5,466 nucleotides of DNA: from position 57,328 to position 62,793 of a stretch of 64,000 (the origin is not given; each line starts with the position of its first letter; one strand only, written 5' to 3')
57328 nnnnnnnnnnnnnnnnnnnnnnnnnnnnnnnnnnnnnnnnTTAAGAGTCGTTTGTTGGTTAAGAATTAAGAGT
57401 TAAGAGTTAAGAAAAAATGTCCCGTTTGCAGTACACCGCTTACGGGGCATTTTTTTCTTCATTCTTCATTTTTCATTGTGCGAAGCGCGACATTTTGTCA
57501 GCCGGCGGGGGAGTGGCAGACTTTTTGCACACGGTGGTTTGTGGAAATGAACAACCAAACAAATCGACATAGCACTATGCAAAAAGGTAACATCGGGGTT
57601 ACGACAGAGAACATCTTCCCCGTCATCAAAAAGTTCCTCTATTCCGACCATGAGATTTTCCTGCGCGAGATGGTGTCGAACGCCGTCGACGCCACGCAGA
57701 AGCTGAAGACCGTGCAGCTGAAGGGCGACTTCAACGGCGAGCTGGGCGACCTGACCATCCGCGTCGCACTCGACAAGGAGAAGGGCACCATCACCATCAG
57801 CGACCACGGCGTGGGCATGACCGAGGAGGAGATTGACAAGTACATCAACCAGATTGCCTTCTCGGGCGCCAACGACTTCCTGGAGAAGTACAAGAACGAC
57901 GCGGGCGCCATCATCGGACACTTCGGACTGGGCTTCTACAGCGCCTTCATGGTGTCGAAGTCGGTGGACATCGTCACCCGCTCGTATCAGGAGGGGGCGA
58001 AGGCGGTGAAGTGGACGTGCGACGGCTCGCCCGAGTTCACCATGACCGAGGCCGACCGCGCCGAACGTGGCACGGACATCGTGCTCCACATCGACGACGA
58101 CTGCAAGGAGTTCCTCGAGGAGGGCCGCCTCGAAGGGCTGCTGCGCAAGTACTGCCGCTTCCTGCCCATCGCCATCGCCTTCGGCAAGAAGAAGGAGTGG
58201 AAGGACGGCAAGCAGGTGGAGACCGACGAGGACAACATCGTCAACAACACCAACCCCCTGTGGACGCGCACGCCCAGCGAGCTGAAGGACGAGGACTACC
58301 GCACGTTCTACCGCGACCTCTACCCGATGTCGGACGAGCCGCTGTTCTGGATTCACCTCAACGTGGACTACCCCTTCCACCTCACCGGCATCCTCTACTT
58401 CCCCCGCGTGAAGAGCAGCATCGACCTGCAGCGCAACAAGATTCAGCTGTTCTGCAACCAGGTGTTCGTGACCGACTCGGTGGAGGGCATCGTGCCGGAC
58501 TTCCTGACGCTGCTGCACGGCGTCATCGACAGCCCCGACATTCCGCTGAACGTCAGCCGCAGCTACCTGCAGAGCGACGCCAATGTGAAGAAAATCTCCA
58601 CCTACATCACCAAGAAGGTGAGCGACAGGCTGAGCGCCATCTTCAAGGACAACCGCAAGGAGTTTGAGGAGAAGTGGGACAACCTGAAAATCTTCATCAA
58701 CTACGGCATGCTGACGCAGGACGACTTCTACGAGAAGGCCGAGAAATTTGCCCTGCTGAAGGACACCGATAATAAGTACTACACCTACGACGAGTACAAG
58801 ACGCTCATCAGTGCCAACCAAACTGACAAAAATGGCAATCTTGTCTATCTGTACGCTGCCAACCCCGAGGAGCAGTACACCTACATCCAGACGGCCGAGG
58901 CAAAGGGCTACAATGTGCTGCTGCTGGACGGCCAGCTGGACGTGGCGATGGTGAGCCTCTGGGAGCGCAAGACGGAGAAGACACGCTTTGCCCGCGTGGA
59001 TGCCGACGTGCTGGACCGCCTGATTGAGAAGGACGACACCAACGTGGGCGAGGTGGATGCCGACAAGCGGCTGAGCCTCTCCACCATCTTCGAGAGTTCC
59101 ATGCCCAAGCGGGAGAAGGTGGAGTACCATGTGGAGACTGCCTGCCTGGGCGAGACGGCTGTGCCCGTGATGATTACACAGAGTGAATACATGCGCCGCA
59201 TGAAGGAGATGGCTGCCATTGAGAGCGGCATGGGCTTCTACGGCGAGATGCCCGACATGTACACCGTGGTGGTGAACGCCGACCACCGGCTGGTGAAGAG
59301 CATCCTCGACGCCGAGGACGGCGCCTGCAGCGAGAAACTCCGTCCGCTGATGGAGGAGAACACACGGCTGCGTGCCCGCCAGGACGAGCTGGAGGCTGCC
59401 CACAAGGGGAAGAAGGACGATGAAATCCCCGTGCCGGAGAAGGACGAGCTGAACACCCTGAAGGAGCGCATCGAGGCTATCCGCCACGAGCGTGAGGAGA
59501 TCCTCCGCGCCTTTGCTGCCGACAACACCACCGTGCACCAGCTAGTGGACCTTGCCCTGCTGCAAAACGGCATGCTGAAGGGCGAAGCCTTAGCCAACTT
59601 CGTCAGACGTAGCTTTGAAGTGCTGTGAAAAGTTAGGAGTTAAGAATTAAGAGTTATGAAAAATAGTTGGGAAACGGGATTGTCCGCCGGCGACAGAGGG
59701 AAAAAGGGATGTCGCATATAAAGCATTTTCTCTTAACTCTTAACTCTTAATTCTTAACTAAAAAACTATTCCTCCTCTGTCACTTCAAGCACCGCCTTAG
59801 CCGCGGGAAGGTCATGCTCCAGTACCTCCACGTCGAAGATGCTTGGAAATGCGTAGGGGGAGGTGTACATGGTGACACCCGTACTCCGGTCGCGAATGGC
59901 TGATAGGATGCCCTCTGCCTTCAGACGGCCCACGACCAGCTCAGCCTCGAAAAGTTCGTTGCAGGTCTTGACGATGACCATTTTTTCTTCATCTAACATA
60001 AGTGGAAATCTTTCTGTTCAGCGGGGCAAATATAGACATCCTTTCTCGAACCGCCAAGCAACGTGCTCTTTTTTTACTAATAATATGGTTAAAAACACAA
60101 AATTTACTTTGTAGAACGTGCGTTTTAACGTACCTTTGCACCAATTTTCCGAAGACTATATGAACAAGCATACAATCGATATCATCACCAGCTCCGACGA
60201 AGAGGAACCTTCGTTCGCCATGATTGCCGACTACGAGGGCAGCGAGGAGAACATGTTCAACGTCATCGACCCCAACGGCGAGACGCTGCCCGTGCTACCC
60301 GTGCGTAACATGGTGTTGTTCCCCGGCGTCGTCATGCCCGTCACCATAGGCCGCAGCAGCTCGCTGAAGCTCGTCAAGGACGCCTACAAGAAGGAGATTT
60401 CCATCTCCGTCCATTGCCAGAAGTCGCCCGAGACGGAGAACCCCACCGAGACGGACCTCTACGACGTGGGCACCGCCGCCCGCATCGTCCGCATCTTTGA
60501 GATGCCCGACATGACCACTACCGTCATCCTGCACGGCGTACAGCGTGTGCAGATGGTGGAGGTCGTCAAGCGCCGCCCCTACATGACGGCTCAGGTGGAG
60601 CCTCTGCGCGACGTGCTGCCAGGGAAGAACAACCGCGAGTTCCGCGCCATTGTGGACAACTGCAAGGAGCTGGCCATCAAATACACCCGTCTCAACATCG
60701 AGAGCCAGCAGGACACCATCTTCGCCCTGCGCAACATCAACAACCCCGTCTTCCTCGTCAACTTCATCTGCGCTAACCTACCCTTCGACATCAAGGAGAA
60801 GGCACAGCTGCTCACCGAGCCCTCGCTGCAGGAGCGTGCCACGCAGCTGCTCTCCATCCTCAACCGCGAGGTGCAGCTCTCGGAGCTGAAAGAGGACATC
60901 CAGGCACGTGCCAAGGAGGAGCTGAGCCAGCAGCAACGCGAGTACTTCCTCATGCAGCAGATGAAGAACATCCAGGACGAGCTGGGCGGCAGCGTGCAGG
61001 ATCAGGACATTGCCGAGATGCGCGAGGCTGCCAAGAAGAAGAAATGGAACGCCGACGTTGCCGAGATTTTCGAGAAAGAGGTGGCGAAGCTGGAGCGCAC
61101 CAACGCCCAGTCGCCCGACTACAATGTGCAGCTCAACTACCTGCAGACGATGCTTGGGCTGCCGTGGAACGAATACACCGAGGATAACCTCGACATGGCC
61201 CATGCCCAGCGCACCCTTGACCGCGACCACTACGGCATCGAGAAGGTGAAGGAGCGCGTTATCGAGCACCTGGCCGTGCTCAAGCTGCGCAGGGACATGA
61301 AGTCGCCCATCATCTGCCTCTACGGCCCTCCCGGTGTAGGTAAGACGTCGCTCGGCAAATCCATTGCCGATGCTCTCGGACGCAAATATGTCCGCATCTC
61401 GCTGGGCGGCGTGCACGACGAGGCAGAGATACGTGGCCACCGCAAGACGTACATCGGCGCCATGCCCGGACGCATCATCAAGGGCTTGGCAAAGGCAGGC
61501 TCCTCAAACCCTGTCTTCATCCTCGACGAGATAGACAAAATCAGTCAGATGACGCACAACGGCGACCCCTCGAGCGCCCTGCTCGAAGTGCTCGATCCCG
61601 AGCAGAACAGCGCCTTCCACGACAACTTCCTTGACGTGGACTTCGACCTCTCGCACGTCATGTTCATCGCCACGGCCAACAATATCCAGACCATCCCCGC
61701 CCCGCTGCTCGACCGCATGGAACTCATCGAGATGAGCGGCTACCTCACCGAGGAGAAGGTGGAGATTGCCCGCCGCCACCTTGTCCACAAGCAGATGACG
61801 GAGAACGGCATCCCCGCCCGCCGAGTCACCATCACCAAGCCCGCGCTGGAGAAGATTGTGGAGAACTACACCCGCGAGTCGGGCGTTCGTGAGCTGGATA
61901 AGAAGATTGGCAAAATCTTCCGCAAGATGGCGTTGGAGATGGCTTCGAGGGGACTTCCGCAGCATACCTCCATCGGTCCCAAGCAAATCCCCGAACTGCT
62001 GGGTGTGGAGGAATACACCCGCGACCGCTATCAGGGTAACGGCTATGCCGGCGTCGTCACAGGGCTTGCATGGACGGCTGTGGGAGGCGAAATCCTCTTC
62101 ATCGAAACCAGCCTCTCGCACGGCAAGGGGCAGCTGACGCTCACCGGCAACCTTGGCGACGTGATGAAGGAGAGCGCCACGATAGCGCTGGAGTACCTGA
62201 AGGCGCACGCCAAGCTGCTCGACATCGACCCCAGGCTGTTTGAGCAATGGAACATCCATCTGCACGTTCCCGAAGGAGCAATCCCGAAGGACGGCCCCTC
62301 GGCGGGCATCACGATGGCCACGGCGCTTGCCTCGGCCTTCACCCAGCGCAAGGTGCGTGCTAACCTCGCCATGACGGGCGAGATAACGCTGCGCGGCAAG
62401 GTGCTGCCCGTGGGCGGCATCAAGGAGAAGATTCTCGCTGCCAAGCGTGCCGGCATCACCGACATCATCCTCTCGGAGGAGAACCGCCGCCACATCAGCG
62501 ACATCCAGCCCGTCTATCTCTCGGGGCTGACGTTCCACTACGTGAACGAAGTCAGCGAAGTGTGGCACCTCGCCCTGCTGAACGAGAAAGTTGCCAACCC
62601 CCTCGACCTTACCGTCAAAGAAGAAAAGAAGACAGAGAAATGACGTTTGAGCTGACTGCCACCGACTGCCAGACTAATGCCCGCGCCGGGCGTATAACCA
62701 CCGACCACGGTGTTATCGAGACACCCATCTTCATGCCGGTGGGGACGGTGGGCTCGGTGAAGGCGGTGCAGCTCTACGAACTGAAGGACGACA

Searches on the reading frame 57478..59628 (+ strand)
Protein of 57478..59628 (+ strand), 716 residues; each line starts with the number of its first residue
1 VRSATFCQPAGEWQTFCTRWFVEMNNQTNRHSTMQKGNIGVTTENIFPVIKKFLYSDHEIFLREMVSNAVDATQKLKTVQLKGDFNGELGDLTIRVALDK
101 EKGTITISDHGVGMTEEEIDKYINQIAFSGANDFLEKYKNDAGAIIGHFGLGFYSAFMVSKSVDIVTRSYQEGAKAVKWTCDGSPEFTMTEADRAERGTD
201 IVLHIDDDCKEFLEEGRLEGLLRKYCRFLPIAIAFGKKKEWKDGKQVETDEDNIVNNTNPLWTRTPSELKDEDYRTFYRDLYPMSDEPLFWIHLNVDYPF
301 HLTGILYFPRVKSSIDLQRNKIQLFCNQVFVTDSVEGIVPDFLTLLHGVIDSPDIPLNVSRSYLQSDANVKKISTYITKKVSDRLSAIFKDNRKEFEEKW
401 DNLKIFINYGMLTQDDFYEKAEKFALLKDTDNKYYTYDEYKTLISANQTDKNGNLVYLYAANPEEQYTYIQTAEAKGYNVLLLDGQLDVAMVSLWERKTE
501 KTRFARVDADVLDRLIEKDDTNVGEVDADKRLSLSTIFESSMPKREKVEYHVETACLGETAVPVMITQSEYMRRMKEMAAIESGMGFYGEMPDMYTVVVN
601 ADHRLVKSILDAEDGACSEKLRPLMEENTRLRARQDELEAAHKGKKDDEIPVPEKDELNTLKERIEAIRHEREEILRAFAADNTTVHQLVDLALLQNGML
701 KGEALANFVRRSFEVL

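Call 96: search_protein_families(library=pfam, proteins=[window:57478-59628:+], max_evalue=0.00001)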
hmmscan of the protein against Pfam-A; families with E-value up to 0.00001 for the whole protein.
window:57478-59628:+ (716 aa): 3 families
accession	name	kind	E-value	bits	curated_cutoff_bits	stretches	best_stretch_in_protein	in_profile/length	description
PF00183.23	HSP90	-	7.5e-44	151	24.4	1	240-612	68-443/518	Hsp90 protein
PF13589.12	HATPase_c_3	-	5.5e-10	39.9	25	1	60-172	5-97/137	Histidine kinase-, DNA gyrase B-, and HSP90-like ATPase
PF02518.31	HATPase_c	-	1.5e-07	32.3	26.4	1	61-205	5-107/111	Histidine kinase-, DNA gyrase B-, and HSP90-like ATPase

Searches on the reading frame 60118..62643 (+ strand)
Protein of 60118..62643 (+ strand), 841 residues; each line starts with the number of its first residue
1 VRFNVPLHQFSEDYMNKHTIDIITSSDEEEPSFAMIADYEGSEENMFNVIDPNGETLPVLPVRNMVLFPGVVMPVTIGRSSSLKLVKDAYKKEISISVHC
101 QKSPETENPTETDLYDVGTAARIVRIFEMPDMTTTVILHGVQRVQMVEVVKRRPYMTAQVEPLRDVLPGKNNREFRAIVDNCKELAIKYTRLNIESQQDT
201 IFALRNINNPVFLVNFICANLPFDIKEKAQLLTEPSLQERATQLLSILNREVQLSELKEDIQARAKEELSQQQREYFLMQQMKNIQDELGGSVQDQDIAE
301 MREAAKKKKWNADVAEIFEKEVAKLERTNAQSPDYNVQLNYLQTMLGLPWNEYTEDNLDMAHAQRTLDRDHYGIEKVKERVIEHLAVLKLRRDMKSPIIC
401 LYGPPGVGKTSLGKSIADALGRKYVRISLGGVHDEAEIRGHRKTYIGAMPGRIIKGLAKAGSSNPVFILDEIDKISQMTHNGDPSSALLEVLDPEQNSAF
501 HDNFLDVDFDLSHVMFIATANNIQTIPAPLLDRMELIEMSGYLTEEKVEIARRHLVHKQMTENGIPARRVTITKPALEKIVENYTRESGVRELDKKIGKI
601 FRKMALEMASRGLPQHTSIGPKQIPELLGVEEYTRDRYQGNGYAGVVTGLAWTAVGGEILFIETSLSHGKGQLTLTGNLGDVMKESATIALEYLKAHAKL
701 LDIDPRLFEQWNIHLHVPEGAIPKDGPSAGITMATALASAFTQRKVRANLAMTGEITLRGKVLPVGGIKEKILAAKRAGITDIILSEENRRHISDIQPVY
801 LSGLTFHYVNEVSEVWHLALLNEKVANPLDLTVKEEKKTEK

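Call 96: search_protein_families(library=pfam, proteins=[window:60118-62643:+], max_evalue=0.00001)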
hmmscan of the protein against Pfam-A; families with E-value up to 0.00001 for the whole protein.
window:60118-62643:+ (841 aa): 6 families
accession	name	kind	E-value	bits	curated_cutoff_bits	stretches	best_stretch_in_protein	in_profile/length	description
PF05362.19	Lon_C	-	5.8e-82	274.7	21.1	1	619-821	2-204/205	Lon protease (S16) C-terminal proteolytic domain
PF02190.22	LON_substr_bdg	-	9.7e-51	173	28.7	1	56-250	1-200/200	ATP-dependent protease La (LON) substrate-binding domain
PF00004.35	AAA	-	1.5e-26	93.8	21.2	1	399-537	1-126/131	ATPase family associated with various cellular activities (AAA)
PF22667.2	Lon_lid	-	9.1e-19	67.3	27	1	562-611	2-51/57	Lon protease AAA+ ATPase lid domain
PF07728.20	AAA_5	-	2.6e-09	37.6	22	1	399-534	2-139/139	AAA domain (dynein-related subfamily)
PF13541.12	ChlI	-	2.6e-08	34.2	27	1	662-789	1-121/121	Subunit ChlI of Mg-chelatase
